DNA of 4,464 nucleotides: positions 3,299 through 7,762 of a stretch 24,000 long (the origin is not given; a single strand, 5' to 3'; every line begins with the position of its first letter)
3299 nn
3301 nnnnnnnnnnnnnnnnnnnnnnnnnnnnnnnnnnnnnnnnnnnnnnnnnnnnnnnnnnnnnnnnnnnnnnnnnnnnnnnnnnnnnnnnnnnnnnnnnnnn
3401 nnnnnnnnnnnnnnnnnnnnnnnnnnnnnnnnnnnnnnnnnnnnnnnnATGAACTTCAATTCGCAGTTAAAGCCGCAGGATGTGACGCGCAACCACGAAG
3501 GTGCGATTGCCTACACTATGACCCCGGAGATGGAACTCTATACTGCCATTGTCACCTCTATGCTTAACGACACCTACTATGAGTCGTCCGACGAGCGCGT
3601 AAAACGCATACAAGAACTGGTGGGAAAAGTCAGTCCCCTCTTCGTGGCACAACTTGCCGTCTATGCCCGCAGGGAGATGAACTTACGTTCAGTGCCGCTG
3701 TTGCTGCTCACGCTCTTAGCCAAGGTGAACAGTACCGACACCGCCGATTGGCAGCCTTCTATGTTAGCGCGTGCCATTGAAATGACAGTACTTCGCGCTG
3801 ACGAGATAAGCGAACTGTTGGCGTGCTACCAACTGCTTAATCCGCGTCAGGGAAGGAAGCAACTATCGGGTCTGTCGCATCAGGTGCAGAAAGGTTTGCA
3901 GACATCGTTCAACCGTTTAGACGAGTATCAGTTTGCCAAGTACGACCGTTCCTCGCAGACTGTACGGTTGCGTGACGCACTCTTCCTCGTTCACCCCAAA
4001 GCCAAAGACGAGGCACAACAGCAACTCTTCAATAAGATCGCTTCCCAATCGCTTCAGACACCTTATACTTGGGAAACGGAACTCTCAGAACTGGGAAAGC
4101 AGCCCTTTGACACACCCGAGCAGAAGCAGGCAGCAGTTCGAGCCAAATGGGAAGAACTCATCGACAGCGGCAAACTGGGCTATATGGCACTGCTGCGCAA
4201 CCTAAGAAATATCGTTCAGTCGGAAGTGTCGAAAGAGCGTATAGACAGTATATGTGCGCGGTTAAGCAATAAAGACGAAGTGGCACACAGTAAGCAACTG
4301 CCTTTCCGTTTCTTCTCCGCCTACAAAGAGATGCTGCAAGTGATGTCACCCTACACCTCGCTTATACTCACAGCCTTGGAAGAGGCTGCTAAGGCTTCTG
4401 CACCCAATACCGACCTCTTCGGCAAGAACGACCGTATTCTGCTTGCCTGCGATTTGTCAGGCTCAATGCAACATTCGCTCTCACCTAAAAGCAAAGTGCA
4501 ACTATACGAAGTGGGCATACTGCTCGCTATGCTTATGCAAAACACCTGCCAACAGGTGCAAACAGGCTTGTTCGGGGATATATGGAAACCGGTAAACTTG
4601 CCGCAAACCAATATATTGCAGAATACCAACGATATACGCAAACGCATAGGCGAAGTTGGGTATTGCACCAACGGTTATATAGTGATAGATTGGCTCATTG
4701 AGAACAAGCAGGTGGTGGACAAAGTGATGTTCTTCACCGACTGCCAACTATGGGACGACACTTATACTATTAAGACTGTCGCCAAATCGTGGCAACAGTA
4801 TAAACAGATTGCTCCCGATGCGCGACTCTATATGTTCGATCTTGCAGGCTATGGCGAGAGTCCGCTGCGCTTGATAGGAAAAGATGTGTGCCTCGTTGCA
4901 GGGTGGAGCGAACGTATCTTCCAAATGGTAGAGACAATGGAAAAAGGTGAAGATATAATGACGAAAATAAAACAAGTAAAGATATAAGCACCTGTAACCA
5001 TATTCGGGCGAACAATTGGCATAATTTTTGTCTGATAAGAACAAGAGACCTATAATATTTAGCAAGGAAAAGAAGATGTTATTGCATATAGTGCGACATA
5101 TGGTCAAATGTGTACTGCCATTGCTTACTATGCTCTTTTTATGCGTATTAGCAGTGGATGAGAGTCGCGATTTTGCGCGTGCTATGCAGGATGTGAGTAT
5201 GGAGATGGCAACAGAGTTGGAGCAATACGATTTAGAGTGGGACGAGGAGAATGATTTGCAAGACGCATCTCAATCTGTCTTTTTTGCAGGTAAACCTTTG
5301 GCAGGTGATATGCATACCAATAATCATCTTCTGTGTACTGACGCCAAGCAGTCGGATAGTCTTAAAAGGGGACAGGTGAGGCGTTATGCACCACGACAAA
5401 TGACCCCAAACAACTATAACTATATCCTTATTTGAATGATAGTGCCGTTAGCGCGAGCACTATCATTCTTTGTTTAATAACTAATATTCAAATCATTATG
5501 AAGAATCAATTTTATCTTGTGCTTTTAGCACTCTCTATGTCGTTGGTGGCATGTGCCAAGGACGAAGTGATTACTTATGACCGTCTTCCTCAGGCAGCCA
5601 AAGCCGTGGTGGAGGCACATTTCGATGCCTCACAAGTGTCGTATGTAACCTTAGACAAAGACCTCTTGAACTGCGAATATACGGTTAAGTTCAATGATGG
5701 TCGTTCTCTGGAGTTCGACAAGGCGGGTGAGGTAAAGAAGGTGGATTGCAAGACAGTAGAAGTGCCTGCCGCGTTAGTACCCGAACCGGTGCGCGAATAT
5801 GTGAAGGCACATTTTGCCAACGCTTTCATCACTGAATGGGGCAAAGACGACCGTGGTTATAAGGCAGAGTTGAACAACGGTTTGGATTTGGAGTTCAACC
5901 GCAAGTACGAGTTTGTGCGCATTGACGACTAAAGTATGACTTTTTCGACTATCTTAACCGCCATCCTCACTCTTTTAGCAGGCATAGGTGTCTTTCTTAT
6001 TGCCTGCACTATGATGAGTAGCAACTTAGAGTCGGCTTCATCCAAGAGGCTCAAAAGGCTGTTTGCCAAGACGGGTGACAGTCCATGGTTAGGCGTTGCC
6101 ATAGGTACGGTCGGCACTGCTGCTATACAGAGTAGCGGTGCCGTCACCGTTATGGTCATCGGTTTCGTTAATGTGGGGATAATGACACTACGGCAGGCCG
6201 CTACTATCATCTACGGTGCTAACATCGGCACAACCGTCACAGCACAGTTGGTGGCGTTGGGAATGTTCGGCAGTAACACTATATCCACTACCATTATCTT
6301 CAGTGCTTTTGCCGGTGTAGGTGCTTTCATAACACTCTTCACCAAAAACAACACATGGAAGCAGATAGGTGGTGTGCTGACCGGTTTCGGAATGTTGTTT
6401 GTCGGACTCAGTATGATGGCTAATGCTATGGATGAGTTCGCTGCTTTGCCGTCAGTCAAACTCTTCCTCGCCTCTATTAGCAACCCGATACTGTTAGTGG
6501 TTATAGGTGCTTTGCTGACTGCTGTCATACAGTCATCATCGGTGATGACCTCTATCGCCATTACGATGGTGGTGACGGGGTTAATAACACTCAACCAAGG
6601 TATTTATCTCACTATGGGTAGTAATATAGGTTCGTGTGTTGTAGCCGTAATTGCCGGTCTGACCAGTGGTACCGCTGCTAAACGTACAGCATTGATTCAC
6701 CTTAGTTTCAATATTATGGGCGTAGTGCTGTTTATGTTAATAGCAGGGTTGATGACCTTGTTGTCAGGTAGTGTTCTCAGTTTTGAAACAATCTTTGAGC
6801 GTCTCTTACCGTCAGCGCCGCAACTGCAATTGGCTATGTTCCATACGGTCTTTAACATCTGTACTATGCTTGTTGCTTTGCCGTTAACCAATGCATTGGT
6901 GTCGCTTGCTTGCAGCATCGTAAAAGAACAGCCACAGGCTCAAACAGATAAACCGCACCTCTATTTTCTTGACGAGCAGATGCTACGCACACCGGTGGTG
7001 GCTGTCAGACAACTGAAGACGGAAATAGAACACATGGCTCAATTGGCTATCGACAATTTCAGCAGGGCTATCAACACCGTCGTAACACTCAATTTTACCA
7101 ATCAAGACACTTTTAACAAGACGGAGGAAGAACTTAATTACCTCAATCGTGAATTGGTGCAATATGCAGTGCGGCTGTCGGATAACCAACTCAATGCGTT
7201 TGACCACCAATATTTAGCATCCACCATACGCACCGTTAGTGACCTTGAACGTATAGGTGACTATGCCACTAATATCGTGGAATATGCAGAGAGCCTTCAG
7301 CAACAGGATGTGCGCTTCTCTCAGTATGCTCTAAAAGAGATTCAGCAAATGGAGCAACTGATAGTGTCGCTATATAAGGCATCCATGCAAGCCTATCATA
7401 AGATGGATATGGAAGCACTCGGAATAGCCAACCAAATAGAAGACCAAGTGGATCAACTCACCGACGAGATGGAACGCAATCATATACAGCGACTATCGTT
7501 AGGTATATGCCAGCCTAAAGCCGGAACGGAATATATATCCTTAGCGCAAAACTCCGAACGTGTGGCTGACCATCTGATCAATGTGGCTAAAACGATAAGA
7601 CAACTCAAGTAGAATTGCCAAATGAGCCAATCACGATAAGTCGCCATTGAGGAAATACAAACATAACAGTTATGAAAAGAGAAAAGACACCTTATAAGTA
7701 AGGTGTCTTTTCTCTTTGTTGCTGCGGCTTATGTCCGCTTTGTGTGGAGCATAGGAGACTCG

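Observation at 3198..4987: Ro60/TROVE-vWA gene with a hand-foldable Y-RNA-like element immediately upstream, no RtcB/RtcA context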

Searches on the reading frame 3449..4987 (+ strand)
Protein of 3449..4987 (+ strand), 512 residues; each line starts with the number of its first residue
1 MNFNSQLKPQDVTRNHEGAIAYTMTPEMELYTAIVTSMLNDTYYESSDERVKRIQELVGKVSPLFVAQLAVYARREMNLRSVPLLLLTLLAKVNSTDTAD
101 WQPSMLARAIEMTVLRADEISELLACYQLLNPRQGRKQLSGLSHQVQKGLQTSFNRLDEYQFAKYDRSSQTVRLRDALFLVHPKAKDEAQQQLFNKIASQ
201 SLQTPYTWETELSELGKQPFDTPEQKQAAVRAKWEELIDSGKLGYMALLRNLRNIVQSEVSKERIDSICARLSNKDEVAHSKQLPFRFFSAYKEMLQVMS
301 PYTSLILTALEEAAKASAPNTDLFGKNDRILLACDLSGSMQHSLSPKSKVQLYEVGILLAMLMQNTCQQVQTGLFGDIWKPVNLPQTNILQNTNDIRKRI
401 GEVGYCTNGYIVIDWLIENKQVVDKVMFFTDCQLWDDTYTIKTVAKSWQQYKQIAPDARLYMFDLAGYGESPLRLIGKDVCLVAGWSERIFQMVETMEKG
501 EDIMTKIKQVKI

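Call 7: search_protein_families(library=pfam, proteins=[window:3449-4987:+], max_evalue=0.1)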
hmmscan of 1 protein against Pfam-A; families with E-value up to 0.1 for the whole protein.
window:3449-4987:+ (512 aa): 4 families
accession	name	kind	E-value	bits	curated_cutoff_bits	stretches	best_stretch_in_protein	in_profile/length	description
PF05731.17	TROVE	-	2.5e-26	93.3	23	2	202-292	273-351/442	TROVE domain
PF25045.1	vWA_Ro60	-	1.7e-10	41.5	27.7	1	329-464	1-131/165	Ro60 vWA domain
PF25043.1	DUF7788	-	0.059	13.1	27.1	0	333-369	5-40/221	Domain of unknown function (DUF7788)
PF00610.27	DEP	-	0.072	13.5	32.7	0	395-463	6-72/72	Domain found in Dishevelled, Egl-10, and Pleckstrin (DEP)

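Call 11: find_related_loci(query=window:3449-4984:+, collection=genome_contigs, flank=3000)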
Query window:3449-4984:+ (512 aa) in genome_contigs; peptide patterns used: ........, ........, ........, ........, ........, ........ (x = any residue, [..] = any of these).
599 stretches matched a pattern (row limit reached: there are more); 559 encode a relative of the query (tblastn E <= 1e-3); the best 80 are kept; 80 distinct loci.
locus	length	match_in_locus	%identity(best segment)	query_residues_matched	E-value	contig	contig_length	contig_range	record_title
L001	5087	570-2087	57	1-512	0e+0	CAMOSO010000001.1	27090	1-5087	MAG: uncultured Bacteroidales bacterium isolate SRR873609_bin.80_metaWRAP_v1.3_MAG genome assembly, contig: ERZ1756109_1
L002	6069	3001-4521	59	1-512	0e+0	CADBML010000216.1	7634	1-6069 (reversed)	MAG: uncultured Bacteroidales bacterium isolate RUG14106 genome assembly, contig: RUG14106_asm_216, whole genome shotgun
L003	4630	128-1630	58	1-507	0e+0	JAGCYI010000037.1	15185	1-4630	MAG: Bacteroidales bacterium isolate RGIG10234 Yak_Rumen-5__c203786, whole genome shotgun sequence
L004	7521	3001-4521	59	1-512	0e+0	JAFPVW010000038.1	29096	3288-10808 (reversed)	MAG: Prevotella sp. isolate RGIG1522 Goat_Abomasum-4__c72782, whole genome shotgun sequence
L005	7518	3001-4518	58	1-512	0e+0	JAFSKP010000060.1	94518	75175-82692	MAG: Bacteroidales bacterium isolate RGIG3228 Goat_Reticulum-2__c199047, whole genome shotgun sequence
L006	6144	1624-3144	57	1-512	0e+0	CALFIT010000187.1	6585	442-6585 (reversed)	MAG TPA_asm: uncultured Bacteroidales bacterium isolate ERR1278073_bin.13_CONCOCT_v1.1_MAG genome assembly, contig: ERZ8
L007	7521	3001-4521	57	1-512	0e+0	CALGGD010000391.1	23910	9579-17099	MAG TPA_asm: uncultured Oxalobacter sp. isolate ERR1278072_bin.5_CONCOCT_v1.1_MAG genome assembly, contig: ERZ842375.112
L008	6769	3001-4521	58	1-512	0e+0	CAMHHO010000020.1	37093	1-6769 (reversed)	MAG: uncultured Prevotellaceae bacterium isolate SRR11784281_bin.70_metaWRAP_v1.3_MAG genome assembly, contig: ERZ122033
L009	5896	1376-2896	59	1-512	0e+0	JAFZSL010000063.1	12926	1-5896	MAG: Prevotella sp. isolate RGIG8056 Water_buffalos_Rumen-1__c1012588, whole genome shotgun sequence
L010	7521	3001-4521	56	1-512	0e+0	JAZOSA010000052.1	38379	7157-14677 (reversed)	MAG: Bacteroidales bacterium isolate T1900045549_YK20190243.MAGScoT_cleanbin_000011 SGB_7860_k141_1995700, whole genome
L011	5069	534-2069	58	1-512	0e+0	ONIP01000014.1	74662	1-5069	uncultured Bacteroidales bacterium isolate RUG348 genome assembly, contig: scaffold_196, whole genome shotgun sequence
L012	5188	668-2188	58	1-512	0e+0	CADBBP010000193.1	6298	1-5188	MAG: uncultured Prevotellaceae bacterium isolate RUG13814 genome assembly, contig: RUG13814_asm_193, whole genome shotgu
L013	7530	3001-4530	57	1-510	0e+0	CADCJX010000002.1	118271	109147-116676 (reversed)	MAG: uncultured Bacteroidia bacterium isolate RUG14710 genome assembly, contig: RUG14710_asm_2, whole genome shotgun seq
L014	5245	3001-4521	58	1-512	0e+0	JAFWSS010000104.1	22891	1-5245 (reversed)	MAG: Prevotella sp. isolate RGIG6036 Sheep_Omasum-4__c407773, whole genome shotgun sequence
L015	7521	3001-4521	58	1-512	0e+0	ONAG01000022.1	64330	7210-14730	uncultured Prevotellaceae bacterium isolate RUG112 genome assembly, contig: scaffold_251, whole genome shotgun sequence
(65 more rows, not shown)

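Call 40: search_dna_similar(query=window:3449-4984:+, collection=phages, mode=protein, max_rows=15, rows=spread)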
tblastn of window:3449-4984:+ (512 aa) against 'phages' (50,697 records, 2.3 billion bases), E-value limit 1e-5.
Records with a match: 99; places in all: 100; records where one place covers at least 80% of the query: 71.
Best place of each record, by identity: <60% 99.
By first word of the organism name: Bacteroides 20; Streptomyces 13; Xanthomonas 11; Rhizobium 10; Gordonia 8; Brevundimonas 7; uncultured 7; Vibrio 6; Caulobacter 4; Halogranum 2; and 10 more.
By host as written in the record: Bacteroides intestinalis DSM 108646 18; - 13; Xanthomonas albilineans CFBP2523 6; Brevundimonas pondensis LVF1 6; Streptomyces lividans JI 1326 6; Gordonia terrae 3612 4; Halogranum sp. SS5-1 2; Caulobacter crescentus 2; and 32 more.
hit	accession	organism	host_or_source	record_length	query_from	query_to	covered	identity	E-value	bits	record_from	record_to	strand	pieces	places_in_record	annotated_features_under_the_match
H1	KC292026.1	Halogranum tailed virus 1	Halogranum sp. SS5-1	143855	15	511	97%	32.8%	7e-62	225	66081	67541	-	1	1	129: hypothetical protein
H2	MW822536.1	Xanthomonas phage Usaquen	Xanthomonas albilineans CFBP2523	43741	15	501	95%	31.6%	3e-46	179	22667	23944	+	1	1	hypothetical protein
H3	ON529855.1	Brevundimonas phage vB_BpoS-Domovoi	Brevundimonas pondensis EIF1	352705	8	501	96%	30.3%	4e-45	176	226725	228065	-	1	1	hypothetical protein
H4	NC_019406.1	Caulobacter phage CcrColossus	Caulobacter crescentus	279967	14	433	82%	33.6%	5e-46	178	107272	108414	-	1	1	RNA-binding protein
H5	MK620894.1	Streptomyces phage Kradal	Streptomyces griseofuscus ATCC 23916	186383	15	502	95%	27.0%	3e-28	125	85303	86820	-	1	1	136: Ro-like RNA binding protein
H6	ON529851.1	Brevundimonas phage vB_BpoS-Marchewka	Brevundimonas pondensis LVF1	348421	8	370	71%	35.9%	3e-46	179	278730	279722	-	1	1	RNA-binding protein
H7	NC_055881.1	uncultured phage cr112_1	human feces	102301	18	502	95%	26.4%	6e-29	127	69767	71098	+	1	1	RNA-binding protein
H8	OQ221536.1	Bacteroides phage PhiCrAssBcn1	Bacteroides intestinalis DSM 108646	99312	18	498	94%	26.4%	3e-29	128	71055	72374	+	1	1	TROVE domain-containing protein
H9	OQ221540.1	Bacteroides phage PhiCrAssBcn5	Bacteroides intestinalis DSM 108646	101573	18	498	94%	26.4%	3e-29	128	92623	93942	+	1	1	TROVE domain-containing protein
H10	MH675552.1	Bacteroides phage crAss001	Bacteroides intestinalis APC919/174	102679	18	498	94%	26.2%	1e-28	127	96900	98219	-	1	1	TROVE domain-containing protein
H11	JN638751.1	Bacillus phage G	Bacillus megaterium str. ATCC 43725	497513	70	501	84%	24.7%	2e-12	76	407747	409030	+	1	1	540: gp540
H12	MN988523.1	Rhizobium phage RHph_TM2_3B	Rhizobium phaseoli T2_3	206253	14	375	71%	28.7%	4e-33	140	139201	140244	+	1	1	TROVE domain-containing protein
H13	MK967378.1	Gordonia phage Trax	Gordonia terrae 3612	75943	47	468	82%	23.8%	1e-9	67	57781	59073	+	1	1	94: Ro-like RNA binding protein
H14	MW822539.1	Xanthomonas phage Soumapaz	Xanthomonas albilineans CFBP2523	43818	15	219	40%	41.5%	9e-31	133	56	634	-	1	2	hypothetical protein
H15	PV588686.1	Streptomyces phage pSt2308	Streptomyces turgidiscabies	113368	110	292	36%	31.4%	2e-14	82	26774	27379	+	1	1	Ro-like RNA binding protein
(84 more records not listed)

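Call 41: get_annotated_region(hit=H13, flank=3000)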
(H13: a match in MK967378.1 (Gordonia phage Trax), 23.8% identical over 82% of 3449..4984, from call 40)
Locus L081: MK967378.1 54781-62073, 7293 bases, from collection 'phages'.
description: Gordonia phage Trax, complete genome.
organism: Gordonia phage Trax (NCBI taxid 2591121)
taxonomy: Viruses; Duplodnaviria; Heunggongvirae; Uroviricota; Caudoviricetes; Deeyouvirinae; Nevillevirus; Nevillevirus trax
host: Gordonia terrae 3612; source: soil; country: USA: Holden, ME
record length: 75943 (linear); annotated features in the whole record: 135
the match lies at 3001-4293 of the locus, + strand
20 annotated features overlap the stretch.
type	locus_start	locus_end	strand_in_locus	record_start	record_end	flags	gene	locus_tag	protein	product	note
CDS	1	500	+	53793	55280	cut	86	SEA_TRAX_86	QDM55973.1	nicotinate ribosyltransferase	-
CDS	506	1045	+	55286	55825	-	87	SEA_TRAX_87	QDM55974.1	hypothetical protein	-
CDS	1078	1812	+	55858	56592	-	88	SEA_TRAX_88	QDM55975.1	nucleotidyltransferase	nucleotidyl transferase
CDS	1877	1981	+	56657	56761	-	89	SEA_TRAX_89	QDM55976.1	hypothetical protein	-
CDS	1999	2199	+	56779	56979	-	90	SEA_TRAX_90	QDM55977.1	hypothetical protein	-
CDS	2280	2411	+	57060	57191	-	91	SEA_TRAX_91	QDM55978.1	hypothetical protein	-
CDS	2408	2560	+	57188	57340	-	92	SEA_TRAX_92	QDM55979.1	hypothetical protein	-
CDS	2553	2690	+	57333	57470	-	93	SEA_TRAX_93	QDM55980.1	hypothetical protein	-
CDS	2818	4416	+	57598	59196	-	94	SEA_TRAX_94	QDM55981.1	Ro-like RNA binding protein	-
CDS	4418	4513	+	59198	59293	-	95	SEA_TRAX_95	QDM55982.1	hypothetical protein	-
CDS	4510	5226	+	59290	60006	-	96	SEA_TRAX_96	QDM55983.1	DNA primase/polymerase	-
tRNA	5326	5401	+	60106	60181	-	97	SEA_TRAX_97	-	tRNA-His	tRNA-His(gtg)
tRNA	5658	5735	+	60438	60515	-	98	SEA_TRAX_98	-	tRNA-Tyr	tRNA-Tyr(gta)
tRNA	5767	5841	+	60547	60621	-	99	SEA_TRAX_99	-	tRNA-Gly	tRNA-Gly(tcc)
tRNA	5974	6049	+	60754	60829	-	100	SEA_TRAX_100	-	tRNA-Lys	tRNA-Lys(ctt)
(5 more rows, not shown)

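Call 42: get_annotated_region(hit=H10, flank=3000)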
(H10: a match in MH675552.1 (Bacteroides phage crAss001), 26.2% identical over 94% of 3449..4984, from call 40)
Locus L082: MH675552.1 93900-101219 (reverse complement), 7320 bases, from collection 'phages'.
description: Bacteroides phage crAss001, complete genome.
organism: Bacteroides phage crAss001 (NCBI taxid 2301731)
taxonomy: Viruses; Duplodnaviria; Heunggongvirae; Uroviricota; Caudoviricetes; Crassvirales; Steigviridae; Asinivirinae; Kehishuvirus; Kehishuvirus primarius
host: Bacteroides intestinalis APC919/174; source: -; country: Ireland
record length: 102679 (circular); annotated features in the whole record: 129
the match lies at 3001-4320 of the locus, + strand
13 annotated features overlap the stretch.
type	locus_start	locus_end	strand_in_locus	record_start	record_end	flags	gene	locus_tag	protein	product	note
CDS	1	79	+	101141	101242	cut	-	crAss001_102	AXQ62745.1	CcmD-family protein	Gp102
CDS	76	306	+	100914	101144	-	-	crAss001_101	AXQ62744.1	hypothetical protein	Gp101; contains domain of unknown function DUF3961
CDS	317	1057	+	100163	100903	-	-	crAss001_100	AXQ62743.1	hypothetical protein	Gp100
tRNA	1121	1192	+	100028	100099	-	-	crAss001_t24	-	tRNA-Arg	-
CDS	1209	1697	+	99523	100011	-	-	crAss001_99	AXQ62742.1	HNH endonuclease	Gp99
CDS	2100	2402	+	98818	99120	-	-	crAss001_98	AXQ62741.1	hypothetical protein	Gp98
CDS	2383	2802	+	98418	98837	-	-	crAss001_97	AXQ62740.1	protein of unknown function DUF1360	Gp97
CDS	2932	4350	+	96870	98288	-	-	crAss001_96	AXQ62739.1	TROVE domain-containing protein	Gp96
CDS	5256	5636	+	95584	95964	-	-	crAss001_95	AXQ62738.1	hypothetical protein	Gp95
CDS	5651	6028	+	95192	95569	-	-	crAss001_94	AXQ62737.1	hypothetical protein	Gp94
CDS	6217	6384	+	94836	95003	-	-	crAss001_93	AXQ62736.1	hypothetical protein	Gp93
CDS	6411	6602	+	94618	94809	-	-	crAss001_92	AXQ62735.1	hypothetical protein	Gp92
CDS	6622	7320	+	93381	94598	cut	-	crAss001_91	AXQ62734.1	SPFH-domain/band7-family protein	Gp91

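Call 43: get_annotated_region(hit=H5, flank=3000)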
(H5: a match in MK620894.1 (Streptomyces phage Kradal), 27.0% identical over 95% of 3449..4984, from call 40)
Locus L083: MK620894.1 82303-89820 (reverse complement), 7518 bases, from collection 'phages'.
description: Streptomyces phage Kradal, complete genome.
organism: Streptomyces phage Kradal (NCBI taxid 2562187)
taxonomy: Viruses; Duplodnaviria; Heunggongvirae; Uroviricota; Caudoviricetes
host: Streptomyces griseofuscus ATCC 23916; source: soil; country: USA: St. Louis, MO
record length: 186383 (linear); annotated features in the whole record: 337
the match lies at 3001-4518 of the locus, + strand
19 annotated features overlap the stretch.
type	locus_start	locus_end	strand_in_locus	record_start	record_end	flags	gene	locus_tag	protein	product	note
CDS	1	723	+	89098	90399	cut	143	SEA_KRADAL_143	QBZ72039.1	FtsK-like DNA translocase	FtsK DNA translocase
tRNA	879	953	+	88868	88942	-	142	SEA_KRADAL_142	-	tRNA-Ile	tRNA-Ile(gat)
tRNA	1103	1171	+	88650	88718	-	141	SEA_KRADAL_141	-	tRNA-His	tRNA-His(gtg)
CDS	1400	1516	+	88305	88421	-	140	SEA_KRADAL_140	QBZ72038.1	hypothetical protein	-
CDS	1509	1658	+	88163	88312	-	139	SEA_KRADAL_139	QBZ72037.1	hypothetical protein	-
CDS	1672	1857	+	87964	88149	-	138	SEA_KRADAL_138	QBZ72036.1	hypothetical protein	-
CDS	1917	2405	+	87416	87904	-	137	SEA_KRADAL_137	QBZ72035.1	hypothetical protein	-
CDS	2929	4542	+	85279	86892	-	136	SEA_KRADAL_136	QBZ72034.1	Ro-like RNA binding protein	-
CDS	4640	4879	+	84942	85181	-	135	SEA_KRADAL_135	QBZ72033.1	hypothetical protein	-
CDS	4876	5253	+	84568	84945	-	134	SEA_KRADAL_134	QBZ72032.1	hypothetical protein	-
CDS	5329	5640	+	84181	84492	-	133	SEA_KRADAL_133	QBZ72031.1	hypothetical protein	-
CDS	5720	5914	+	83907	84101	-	132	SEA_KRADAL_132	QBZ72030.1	hypothetical protein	-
CDS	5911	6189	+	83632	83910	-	131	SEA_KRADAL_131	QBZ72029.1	hypothetical protein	membrane protein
CDS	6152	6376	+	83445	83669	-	130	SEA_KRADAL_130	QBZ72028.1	hypothetical protein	-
CDS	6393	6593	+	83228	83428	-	129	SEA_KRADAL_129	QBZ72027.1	hypothetical protein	membrane protein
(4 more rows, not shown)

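Call 48: find_encoding_contigs(protein=window:3449-4984:+, flank=4000, max_places=6)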
Protein window:3449-4984:+ (512 aa): 7 contigs read that carry it; 2 places shown.
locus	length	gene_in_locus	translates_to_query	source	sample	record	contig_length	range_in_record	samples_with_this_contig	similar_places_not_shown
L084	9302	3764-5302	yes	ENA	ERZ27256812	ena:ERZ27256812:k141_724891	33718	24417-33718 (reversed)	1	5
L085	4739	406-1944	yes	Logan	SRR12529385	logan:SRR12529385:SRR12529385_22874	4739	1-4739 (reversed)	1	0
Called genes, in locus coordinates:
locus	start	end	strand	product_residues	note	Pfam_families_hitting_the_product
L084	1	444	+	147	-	?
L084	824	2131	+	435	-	PF03952:Enolase_N, PF00113:Enolase_C, PF13378:MR_MLE_C (faint)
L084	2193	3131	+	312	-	PF13367:PrsW-protease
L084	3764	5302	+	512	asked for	PF05731:TROVE, PF25045:vWA_Ro60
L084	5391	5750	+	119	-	-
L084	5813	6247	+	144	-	PF11396:PepSY_like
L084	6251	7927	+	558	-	PF02690:Na_Pi_cotrans, PF01895:PhoU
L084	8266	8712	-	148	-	PF09719:C_GCAxxG_C_C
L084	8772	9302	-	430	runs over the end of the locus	PF07690:MFS_1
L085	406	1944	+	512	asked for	PF05731:TROVE, PF25045:vWA_Ro60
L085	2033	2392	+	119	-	-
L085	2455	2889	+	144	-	PF11396:PepSY_like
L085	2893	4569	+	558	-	PF02690:Na_Pi_cotrans, PF01895:PhoU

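Call 55: search_solved_structures(query=window:3449-4984:+, max_evalue=0.001)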
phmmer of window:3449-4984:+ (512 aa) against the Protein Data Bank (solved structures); distinct sequences matched with E-value up to 0.001: 2.
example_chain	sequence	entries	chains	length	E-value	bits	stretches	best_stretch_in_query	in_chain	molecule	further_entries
9l5y_A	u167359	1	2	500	8.4e-31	110.4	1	12-502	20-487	TROVE domain-containing protein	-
9kop_A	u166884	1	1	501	8.5e-31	110.4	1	12-502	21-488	TROVE domain-containing protein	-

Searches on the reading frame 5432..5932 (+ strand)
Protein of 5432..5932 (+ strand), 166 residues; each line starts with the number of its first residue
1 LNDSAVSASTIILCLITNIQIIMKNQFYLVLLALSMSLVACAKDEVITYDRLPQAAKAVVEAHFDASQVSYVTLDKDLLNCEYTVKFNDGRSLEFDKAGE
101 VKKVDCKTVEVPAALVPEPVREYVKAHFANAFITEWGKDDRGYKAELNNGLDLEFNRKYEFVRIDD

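Call 31: search_protein_families(library=pfam, proteins=[window:5432-5932:+], max_evalue=0.001)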
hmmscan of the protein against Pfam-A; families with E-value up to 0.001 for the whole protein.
window:5432-5932:+ (166 aa): 1 family
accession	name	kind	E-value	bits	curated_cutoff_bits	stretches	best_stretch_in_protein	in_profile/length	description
PF11396.14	PepSY_like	-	3.4e-22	79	28.3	1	82-162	2-82/83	Putative beta-lactamase-inhibitor-like, PepSY-like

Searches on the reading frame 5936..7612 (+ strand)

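Call 31: search_protein_families(library=pfam, proteins=[window:5936-7612:+], max_evalue=0.001)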
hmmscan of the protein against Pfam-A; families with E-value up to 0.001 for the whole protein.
window:5936-7612:+ (558 aa): 2 families
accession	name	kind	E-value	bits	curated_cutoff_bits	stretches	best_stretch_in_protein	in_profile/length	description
PF02690.20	Na_Pi_cotrans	-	1.7e-49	167.8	29.1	2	20-162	2-136/137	Na+/Pi-cotransporter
PF01895.24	PhoU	-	4.2e-22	78.7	23.5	2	364-450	1-88/89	PhoU domain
